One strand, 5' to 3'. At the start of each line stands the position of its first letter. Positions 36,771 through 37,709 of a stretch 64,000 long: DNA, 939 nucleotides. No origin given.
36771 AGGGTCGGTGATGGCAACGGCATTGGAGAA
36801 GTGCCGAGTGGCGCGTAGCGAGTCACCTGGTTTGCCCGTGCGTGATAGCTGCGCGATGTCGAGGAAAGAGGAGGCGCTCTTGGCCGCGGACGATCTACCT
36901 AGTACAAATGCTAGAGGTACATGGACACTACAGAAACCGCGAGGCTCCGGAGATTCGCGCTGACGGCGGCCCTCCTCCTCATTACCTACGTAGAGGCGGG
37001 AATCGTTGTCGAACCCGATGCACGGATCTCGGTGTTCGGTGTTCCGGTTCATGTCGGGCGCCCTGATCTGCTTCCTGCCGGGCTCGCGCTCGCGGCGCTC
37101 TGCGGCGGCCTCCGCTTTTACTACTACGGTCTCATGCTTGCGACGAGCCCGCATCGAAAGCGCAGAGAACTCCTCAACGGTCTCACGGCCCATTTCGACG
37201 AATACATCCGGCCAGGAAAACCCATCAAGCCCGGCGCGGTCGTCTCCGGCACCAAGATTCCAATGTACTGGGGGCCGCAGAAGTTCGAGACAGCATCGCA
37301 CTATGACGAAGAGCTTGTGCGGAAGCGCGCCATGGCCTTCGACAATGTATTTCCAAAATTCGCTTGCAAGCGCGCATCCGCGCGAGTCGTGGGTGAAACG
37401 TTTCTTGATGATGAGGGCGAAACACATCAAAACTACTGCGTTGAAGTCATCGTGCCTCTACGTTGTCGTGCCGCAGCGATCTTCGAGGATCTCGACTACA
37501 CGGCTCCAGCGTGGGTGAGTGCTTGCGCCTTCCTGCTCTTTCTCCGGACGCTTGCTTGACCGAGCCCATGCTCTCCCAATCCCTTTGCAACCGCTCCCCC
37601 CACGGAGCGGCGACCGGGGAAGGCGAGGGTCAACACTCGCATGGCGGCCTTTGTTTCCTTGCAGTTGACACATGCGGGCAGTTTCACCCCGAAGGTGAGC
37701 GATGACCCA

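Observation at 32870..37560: tRNA-bounded accessory stretch: PKD lipoproteins plus a lower-GC DUF4236-like / membrane-protein gene pair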

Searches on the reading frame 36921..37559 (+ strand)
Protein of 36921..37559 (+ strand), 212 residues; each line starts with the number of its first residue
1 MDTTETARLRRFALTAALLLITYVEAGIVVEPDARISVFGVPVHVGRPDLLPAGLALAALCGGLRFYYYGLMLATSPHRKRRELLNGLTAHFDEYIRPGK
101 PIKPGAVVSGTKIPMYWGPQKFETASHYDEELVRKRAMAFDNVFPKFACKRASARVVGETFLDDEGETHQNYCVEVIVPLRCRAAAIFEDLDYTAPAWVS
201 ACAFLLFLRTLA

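Call 4: search_protein_families(library=pfam, proteins=[window:36921-37559:+], max_evalue=0.1)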
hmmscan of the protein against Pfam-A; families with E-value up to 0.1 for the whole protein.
window:36921-37559:+ (212 aa): 0 families

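Call 5: search_protein_families(library=padloc, proteins=[window:36921-37559:+], max_evalue=1)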
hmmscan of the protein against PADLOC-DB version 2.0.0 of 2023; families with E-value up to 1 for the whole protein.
window:36921-37559:+ (212 aa): 0 families

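Call 7: search_protein_families(library=ncbifam, proteins=[window:36921-37559:+], max_evalue=0.1)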
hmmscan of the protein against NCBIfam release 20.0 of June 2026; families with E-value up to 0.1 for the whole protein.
window:36921-37559:+ (212 aa): 0 families

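Call 8: search_protein_families(library=phrogs, proteins=[window:36921-37559:+], max_evalue=0.1)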
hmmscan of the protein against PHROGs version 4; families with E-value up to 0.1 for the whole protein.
window:36921-37559:+ (212 aa): 0 families

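Call 16: find_homologous_proteins(query=window:36921-37559:+)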
Query window:36921-37559:+ (212 aa): 15 proteins with E <= 0.001 among 8000 candidates.
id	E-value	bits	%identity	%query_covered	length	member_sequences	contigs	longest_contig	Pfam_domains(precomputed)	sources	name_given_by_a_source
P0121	1.9e-139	480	100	100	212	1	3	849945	-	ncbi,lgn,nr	ncbi:MAG: hypothetical protein HYR72_19510 [Deltaproteobacteria bacterium]|nr:hypothetical protein [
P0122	5.0e-87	309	64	100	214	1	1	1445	-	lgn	-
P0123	1.3e-86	308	68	100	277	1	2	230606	-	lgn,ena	-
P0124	2.0e-83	297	66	100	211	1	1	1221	-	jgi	jgi:hypothetical protein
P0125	5.5e-78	279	60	100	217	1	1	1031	-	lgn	-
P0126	3.3e-76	274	60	100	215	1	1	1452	-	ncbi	-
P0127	3.4e-75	270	56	98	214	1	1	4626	-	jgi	jgi:hypothetical protein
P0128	8.9e-55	204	48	91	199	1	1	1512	-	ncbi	-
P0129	3.7e-46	175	45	92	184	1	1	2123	-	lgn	-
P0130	1.2e-42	164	46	93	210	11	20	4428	-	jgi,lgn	jgi:hypothetical protein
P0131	1.8e-40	157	42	100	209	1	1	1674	-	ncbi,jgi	-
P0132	2.4e-40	156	40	98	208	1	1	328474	-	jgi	jgi:hypothetical protein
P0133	1.1e-37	148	40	96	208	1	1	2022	-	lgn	-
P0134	4.5e-31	126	55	58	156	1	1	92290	-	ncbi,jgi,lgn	-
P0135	1.8e-24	105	49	54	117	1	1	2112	-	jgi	jgi:hypothetical protein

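Call 17: find_encoding_contigs(protein=P0123, flank=8000, max_places=3)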
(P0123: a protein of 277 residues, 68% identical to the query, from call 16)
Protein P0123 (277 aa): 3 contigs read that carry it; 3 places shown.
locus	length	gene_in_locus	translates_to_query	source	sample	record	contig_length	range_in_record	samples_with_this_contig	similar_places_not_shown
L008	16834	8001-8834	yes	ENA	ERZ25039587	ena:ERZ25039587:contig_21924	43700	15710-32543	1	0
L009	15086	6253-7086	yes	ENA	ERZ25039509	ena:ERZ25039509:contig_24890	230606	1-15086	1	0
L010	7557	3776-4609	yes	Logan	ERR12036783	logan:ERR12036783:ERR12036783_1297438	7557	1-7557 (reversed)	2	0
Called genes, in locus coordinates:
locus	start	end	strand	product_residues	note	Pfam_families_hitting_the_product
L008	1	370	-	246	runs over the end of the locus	-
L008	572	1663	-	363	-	PF05598:DUF772, PF01609:DDE_Tnp_1, PF13751:DDE_Tnp_1_6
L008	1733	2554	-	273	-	PF08867:FRG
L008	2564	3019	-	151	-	-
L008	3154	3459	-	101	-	-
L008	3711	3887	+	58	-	-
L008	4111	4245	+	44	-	-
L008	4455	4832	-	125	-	-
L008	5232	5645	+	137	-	-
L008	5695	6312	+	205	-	-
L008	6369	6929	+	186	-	-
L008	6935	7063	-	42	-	-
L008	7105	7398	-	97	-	-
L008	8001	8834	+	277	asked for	-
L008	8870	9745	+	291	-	PF13588:HSDR_N_2 (weak), PF00270:DEAD, PF04851:ResIII, PF18766:SWI2_SNF2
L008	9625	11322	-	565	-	-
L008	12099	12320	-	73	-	-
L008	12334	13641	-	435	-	-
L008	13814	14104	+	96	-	-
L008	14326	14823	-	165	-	-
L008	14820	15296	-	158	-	-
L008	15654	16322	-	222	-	PF20247:DUF6602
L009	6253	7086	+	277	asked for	-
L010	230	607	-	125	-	-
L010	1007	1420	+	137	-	-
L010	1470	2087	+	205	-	-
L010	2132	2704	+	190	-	-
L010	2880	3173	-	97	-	-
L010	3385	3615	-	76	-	PF04471:Mrr_cat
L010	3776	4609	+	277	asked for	-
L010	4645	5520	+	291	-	PF13588:HSDR_N_2 (weak), PF00270:DEAD, PF04851:ResIII, PF18766:SWI2_SNF2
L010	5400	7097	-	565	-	-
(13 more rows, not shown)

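Call 18: find_encoding_contigs(protein=P0132, flank=8000, max_places=3)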
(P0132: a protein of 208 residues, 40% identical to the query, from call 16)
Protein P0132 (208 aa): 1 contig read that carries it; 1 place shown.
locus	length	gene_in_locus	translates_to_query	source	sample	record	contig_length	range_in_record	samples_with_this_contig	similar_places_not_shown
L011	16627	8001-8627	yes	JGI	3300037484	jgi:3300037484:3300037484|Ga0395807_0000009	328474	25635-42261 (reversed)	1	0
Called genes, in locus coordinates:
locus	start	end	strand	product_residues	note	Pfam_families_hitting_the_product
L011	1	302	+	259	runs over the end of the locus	PF01012:ETF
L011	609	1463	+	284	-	PF04191:PEMT, PF04140:ICMT (weak)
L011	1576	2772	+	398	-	PF00037:Fer4, PF12797:Fer4_2 (weak), PF12800:Fer4_4 (faint), PF12838:Fer4_7 (weak), PF13187:Fer4_9, PF13237:Fer4_10, PF01012:ETF, PF00766:ETF_alpha, +2 more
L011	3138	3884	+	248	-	PF00106:adh_short, PF08659:KR, PF13561:adh_short_C2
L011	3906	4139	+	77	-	PF00550:PP-binding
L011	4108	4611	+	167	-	PF02502:LacAB_rpiB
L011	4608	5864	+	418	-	PF00464:SHMT, PF00155:Aminotran_1_2, PF01212:Beta_elim_lyase (weak)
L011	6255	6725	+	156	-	PF22811:Zn_ribbon_NrdR, PF03477:ATP-cone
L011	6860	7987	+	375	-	PF00383:dCMP_cyt_deam_1, PF14437:MafB19-deam, PF01872:RibD_C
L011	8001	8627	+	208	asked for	-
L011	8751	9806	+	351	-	PF13528:Glyco_trans_1_3, PF04101:Glyco_tran_28_C (weak)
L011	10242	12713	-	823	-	PF13439:Glyco_transf_4, PF13579:Glyco_trans_4_4, PF20706:GT4-conflict (weak), PF00534:Glycos_transf_1, PF13692:Glyco_trans_1_4, PF20706:GT4-conflict, PF00534:Glycos_transf_1, PF13692:Glyco_trans_1_4, +2 more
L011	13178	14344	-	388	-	PF04055:Radical_SAM, PF13186:SPASM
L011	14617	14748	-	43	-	-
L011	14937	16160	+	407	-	PF08240:ADH_N, PF00107:ADH_zinc_N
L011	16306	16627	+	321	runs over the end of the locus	-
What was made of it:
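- On Two-gene anti-phage defence / abortive-infection module: One context is housekeeping (call 18).
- One TM212 homologue sits right after ribD in a housekeeping context (L011, call 18).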

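Call 19: find_encoding_contigs(protein=P0134, flank=8000, max_places=3)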
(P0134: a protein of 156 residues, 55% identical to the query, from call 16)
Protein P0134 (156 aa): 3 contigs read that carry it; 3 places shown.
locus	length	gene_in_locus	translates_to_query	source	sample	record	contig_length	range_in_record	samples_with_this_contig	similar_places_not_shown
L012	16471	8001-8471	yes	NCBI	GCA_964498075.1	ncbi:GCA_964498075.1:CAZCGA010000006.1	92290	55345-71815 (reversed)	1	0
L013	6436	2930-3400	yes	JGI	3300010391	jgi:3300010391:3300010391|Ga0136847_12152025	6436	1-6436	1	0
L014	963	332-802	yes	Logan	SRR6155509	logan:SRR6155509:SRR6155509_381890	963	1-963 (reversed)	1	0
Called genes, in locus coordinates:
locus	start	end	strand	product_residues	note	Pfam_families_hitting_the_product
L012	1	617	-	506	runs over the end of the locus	PF13361:UvrD_C (weak), PF13538:UvrD_C_2 (faint)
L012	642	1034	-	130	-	PF00580:UvrD-helicase, PF13245:AAA_19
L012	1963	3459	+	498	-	PF00145:DNA_methylase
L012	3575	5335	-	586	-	PF00890:FAD_binding_2 (faint), PF01266:DAO (faint), PF00732:GMC_oxred_N, PF05199:GMC_oxred_C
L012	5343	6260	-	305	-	PF13618:Gluconate_2-dh3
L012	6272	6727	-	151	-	-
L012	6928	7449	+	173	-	-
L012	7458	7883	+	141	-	-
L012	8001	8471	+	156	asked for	-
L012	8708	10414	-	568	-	-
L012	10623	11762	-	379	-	PF00478:IMPDH (faint), PF03060:NMO, PF01070:FMN_dh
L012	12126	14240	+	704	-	PF19501:PcRGLX_1st, PF21345:PcRGLX_2nd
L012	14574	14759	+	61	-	-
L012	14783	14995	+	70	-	-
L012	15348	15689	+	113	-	-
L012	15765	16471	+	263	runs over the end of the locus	PF08242:Methyltransf_12 (weak), PF08241:Methyltransf_11, PF13649:Methyltransf_25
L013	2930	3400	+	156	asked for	-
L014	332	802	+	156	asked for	-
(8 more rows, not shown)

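Call 47: search_solved_structures(query=A3, max_evalue=10)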
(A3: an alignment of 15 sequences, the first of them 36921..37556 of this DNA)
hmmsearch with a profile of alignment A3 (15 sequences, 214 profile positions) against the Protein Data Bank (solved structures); distinct sequences matched with E-value up to 10: 8.
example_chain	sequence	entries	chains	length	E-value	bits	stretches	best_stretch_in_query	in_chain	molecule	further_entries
4gfq_A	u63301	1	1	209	0.16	14.7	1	114-181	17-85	Ribosome-recycling factor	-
2n2u_A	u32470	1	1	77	0.34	13.5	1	129-177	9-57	OR358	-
1tfk_A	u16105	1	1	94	0.63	12.7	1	76-130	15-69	Colicin D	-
1tfo_A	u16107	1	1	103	0.78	12.4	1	76-129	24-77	Colicin D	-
1v74_A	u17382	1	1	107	0.86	12.3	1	76-129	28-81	Colicin D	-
5b3f_A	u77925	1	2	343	1.1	11.9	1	128-182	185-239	Phosphoribulokinase/uridine kinase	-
7bqc_A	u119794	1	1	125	1.2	11.7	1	118-177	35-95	NF4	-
9uxb_A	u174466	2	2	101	2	11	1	78-129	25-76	Transcription activator BRG1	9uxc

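Call 51: predict_structure(alignment_id=A3)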
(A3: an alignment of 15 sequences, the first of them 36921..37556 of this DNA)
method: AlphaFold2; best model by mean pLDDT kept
length: 212 residues; sequences in the alignment: 15
mean_pLDDT: 83.6   pTM: 0.71
mean pLDDT of the five models: 83.6, 83.1, 81.1, 79.8, 72.7
residues with pLDDT >= 90: 62; 70-90: 121; 50-70: 27; < 50: 2
segments of 3 or more residues with pLDDT < 50: none
pLDDT, mean of each block of 10 residues (from residue 1): 80 89 78 68 72 88 89 86 88 67 62 86 89 88 87 90 84 91 92 91 91 84
secondary structure, 60 per line:
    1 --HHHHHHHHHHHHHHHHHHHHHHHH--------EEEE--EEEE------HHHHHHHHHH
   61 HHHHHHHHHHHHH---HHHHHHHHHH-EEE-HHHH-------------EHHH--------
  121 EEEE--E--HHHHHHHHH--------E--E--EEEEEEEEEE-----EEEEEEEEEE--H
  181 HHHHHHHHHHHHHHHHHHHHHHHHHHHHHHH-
elements in order: H3-26 E35-38 E41-44 H51-73 H77-86 E88-90 H92-95 E121-124 H130-138 E153-162 E168-177 H180-211
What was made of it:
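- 36921..37559 (+): 212-aa predicted three-helix membrane protein ('TM212') with a roughly 100-aa alpha/beta domain between helices 2 and 3. It belongs to an orphan family. AlphaFold pLDDT 83.6 (call 51).
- Checked: The model adds a second and a C-terminal helix (call 51).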

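Call 56: fold_search(model_id=the predicted structure, library=pdb)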
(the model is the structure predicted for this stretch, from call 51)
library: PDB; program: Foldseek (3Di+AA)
matches with E <= 10: 715; with E <= 0.001: 0
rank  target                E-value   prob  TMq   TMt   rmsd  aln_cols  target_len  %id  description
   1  5da9_B                1.3e-01  0.44  0.20  0.12  22.4       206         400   11  ATP-gamma-S bound Rad50 from Chaetomium thermophilum in complex with the Rad50-binding domain of Mre11 (released 2016-03-02)
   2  3znt                  1.6e-01  0.08  0.12  0.10  20.9       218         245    9  Crystal structure of OXA-24 class D beta-lactamase with tazobactam (released 2014-01-08)
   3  9a5d_A                2.3e-01  0.10  0.16  0.08  22.6       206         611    9  Integrative model of WALK-YYCH by crosslinking MS and deep learning (released 2024-09-18)
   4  3oji_A                2.6e-01  0.10  0.15  0.17  20.2       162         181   15  X-ray crystal structure of the Py13 -pyrabactin complex (released 2011-08-10)
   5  7ztr                  2.7e-01  0.09  0.11  0.10  21.4       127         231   12  Crystal structure of the carotenoid-binding protein domain from silkworm Bombyx mori (BmCBP) in the apoform, W232F mutan (released 2022-10-26)
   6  3oji_B                2.9e-01  0.09  0.13  0.13  19.0       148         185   17  X-ray crystal structure of the Py13 -pyrabactin complex (released 2011-08-10)
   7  4wm9                  2.9e-01  0.06  0.12  0.10  21.6       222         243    7  Acinetobacter baumanii OXA-24 complex with Avibactam (released 2014-12-03)
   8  4x56                  3.2e-01  0.06  0.12  0.11  21.2       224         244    9  Structure of the class D Beta-Lactamase OXA-160 V130D in Acyl-Enzyme Complex with Ceftazidime (released 2015-03-11)
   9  1vhf                  3.8e-01  0.21  0.15  0.24   9.2        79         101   13  Crystal structure of periplasmic divalent cation tolerance protein (released 2003-12-30)
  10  3pae_A                3.8e-01  0.06  0.12  0.10  21.5       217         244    8  Crystal structure of the K84D mutant of OXA-24/40 in complex with doripenem (released 2011-01-19)
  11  4d2o_B                4.2e-01  0.05  0.13  0.11  24.8       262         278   11  Crystal structure of the class A extended-spectrum beta-lactamase PER- 2 (released 2014-05-21)
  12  6x1j_A                4.7e-01  0.57  0.24  0.23  11.3       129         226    8  The homing endonuclease I-WcaI bound to its DNA recognition sequence (released 2021-05-26)
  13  7nvs_W                4.7e-01  0.33  0.15  0.16   5.7        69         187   10  RNA polymerase II core pre-initiation complex with closed promoter DNA in proximal position (released 2021-05-05)
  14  7onj_A                4.7e-01  0.06  0.15  0.12  23.9       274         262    9  Mechanosensitive channel MscS solubilized with LMNG in open conformation (released 2021-09-01)
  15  2e66_A                5.0e-01  0.30  0.16  0.26   8.0        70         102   13  Crystal Structure Of CutA1 From Pyrococcus Horikoshii OT3, Mutation D60A (released 2007-06-26)
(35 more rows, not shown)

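Call 62: find_encoding_contigs(protein=P0127, flank=5000, max_places=3)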
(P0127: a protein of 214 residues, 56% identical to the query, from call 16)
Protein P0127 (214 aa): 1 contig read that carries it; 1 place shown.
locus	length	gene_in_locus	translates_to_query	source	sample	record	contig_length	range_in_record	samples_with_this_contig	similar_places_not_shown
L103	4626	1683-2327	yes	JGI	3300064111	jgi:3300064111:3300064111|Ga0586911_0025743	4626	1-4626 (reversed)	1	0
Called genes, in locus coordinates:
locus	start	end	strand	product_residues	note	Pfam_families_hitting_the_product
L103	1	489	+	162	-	?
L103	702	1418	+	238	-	PF13489:Methyltransf_23, PF08241:Methyltransf_11 (weak), PF08242:Methyltransf_12, PF13649:Methyltransf_25 (weak)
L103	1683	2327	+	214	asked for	-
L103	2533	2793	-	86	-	PF00589:Phage_integrase (weak)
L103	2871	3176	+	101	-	-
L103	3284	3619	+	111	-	-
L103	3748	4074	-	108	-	-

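Call 63: find_encoding_contigs(protein=P0130, flank=5000, max_places=6)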
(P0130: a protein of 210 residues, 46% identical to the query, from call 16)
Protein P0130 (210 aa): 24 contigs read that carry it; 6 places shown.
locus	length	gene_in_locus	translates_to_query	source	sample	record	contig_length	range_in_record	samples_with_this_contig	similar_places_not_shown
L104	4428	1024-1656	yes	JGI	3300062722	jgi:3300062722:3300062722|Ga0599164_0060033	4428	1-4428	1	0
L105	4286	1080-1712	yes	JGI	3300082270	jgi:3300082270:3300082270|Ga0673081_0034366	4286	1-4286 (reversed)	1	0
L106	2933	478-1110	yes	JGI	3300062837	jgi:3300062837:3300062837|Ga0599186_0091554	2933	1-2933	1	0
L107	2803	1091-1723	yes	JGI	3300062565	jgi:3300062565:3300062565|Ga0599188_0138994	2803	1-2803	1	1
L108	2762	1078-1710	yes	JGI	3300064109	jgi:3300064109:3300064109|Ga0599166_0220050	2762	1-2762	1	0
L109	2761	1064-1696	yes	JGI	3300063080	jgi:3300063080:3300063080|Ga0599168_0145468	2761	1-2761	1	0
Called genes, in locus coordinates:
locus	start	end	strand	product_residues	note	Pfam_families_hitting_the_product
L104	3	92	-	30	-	?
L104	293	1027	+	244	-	-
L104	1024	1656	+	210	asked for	-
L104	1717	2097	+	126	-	-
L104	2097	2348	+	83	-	-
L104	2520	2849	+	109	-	PF13384:HTH_23, PF13518:HTH_28 (weak), PF13565:HTH_32 (weak)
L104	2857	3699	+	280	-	PF13358:DDE_3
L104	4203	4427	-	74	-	?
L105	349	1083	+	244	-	-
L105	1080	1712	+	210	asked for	-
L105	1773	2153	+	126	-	-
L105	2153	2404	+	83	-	-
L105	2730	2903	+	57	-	PF13384:HTH_23 (weak), PF13565:HTH_32 (weak)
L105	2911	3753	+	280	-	PF13358:DDE_3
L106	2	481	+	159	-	?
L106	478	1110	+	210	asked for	-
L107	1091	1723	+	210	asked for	-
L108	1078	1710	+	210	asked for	-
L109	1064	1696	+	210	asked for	-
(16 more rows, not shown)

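Call 67: search_protein_families(library=pfam, proteins=[L104:293-1027:+, L104:1717-2097:+, L104:2097-2348:+, L103:702-1418:+, L103:2533-2793:-, L103:2871-3176:+, L103:3284-3619:+, L012:6928-7449:+, L012:7458-7883:+, L008:7105-7398:-], max_evalue=0.01)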
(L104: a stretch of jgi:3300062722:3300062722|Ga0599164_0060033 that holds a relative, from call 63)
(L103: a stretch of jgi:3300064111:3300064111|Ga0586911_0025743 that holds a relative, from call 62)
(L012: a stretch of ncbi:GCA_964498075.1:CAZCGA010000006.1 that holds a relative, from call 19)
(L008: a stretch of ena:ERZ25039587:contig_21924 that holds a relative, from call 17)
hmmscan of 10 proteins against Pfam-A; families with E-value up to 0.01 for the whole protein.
L104:293-1027:+ (244 aa): 0 families

L104:1717-2097:+ (126 aa): 0 families

L104:2097-2348:+ (83 aa): 0 families

L103:702-1418:+ (238 aa): 5 families
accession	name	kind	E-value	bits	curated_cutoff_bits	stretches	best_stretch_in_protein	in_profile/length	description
PF13489.12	Methyltransf_23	-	9.3e-13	48.7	27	1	56-192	23-155/164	Methyltransferase domain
PF08242.18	Methyltransf_12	-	3.6e-08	34.5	30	1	60-148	1-98/98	Methyltransferase domain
PF08241.18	Methyltransf_11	-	2.9e-06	28.3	21.2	1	60-149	1-94/95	Methyltransferase domain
PF13649.12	Methyltransf_25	-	6.2e-06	27.2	27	1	59-146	1-97/97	Methyltransferase domain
PF13847.12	Methyltransf_31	-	0.00017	21.8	27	1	107-165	62-124/145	Methyltransferase domain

L103:2533-2793:- (86 aa): 1 family
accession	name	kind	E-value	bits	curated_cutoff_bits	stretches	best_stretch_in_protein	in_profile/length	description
PF00589.27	Phage_integrase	-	1.5e-05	25.3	27.1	1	1-63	36-90/172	Phage integrase family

L103:2871-3176:+ (101 aa): 0 families

L103:3284-3619:+ (111 aa): 0 families

L012:6928-7449:+ (173 aa): 1 family
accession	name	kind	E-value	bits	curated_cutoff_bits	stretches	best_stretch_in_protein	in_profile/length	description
PF05400.18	FliT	-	0.00055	21.1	29.5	0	131-171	17-54/85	Flagellar protein FliT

L012:7458-7883:+ (141 aa): 0 families

L008:7105-7398:- (97 aa): 0 families

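Call 81: search_dna_similar(query=window:36921-37556:+, collection=plasmids, mode=protein, max_evalue=0.001)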
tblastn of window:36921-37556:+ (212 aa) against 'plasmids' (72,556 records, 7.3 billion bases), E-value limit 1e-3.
No match.

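Call 82: search_dna_similar(query=window:36921-37556:+, collection=phages, mode=protein, max_evalue=0.001)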
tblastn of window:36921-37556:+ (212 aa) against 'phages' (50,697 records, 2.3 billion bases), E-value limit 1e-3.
No match.

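Call 84: fold_search(model_id=the predicted structure, library=viral)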
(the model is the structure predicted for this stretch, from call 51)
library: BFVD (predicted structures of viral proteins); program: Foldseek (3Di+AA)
matches with E <= 10: 989; with E <= 0.001: 0
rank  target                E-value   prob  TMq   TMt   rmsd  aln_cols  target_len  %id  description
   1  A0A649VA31            1.8e-02  0.97  0.22  0.07  10.6        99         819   12  DNA methylase [Mycobacterium phage Atcoo]
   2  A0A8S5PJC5            2.9e-02  0.94  0.26  0.15  14.0       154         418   10  HAD domain protein [Myoviridae sp. ctsK93]
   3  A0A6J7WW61            3.6e-02  1.00  0.23  0.06   3.3        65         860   11  TOPRIM domain containing protein [uncultured Caudovirales phage]
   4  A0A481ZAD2            3.6e-02  1.00  0.21  0.08   4.9        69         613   12  Deoxynucleoside kinase [Pithovirus LCPAC304]
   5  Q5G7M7                5.9e-02  1.00  0.22  0.05   4.9        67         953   16  (no name in the UniProt tables at hand)
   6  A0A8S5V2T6            6.6e-02  0.60  0.22  0.17  12.8       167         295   10  Uncharacterized protein [CrAss-like virus sp. ctelJ1]
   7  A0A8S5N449            7.4e-02  0.92  0.18  0.22   4.7        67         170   12  Tail completion protein [Myoviridae sp. ctxpQ22]
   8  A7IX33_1              7.4e-02  0.92  0.20  0.06   6.4        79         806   16  Uncharacterized protein B508R [Paramecium bursaria Chlorella virus NY2A]
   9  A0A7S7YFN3            8.2e-02  0.25  0.18  0.18  18.2       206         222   10  Uncharacterized protein [Medusavirus stheno T3]
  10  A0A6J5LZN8            8.2e-02  0.14  0.19  0.10  22.8       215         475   13  Uncharacterized protein [uncultured Caudovirales phage]
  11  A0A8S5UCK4            1.0e-01  0.99  0.22  0.47   2.8        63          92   10  Uncharacterized protein [Siphoviridae sp. ctgN495]
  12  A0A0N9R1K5            1.0e-01  0.89  0.19  0.04   4.5        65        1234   12  DEAD-like RNA helicase, superfamily II [Chrysochromulina ericina virus CeV-01B]
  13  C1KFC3                1.1e-01  0.87  0.19  0.35   8.0        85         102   19  Uncharacterized protein [Lactobacillus phage Lb338-1]
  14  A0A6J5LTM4            1.2e-01  0.47  0.12  0.22   8.2        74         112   16  Uncharacterized protein [uncultured Caudovirales phage]
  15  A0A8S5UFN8            1.4e-01  0.77  0.19  0.28  10.7        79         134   13  Inner membrane protein-like domain, Peptidoglycan binding, periplasmic [Myoviridae sp. ctcyQ27]
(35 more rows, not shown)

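Call 101: find_related_loci(query=A4, collection=viral_contigs, flank=8000)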
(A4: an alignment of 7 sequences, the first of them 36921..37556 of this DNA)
Query A4 (212 aa) in viral_contigs; peptide patterns used: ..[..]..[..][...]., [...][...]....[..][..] (x = any residue, [..] = any of these).
57 stretches matched a pattern, but none encodes a relative of the query by tblastn (E <= 1e-3).

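Call 107: search_protein_families(library=pfam, proteins=[L008:8870-9745:+, L008:9625-11322:-], max_evalue=0.01)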
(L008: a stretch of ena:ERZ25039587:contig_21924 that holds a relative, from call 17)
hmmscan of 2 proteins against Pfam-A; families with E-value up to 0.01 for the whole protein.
L008:8870-9745:+ (291 aa): 6 families
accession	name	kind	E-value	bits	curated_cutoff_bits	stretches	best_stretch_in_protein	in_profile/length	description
PF04851.21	ResIII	-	4.1e-29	102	22.5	1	103-234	2-136/164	Type III restriction enzyme, res subunit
PF00270.35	DEAD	-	8.3e-11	42.3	26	1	109-238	4-132/167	DEAD/DEAH box helicase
PF18766.7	SWI2_SNF2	-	6.2e-10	39.5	26.7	1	132-252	25-147/221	SWI2/SNF2 ATPase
PF13588.12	HSDR_N_2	-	3.6e-06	27.5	25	1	5-67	48-110/110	Type I restriction enzyme R protein N terminus (HSDR_N)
PF04313.20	HSDR_N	-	0.0024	18.2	25.1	1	3-56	134-196/198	Type I restriction enzyme R protein N terminus (HSDR_N)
PF00176.29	SNF2-rel_dom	-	0.0029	17.2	24.9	1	131-233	23-135/290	SNF2-related domain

L008:9625-11322:- (565 aa): 0 families
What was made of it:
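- TM212 homologues lie near restriction-enzyme remnants in L008-L010 (calls 17, 107).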
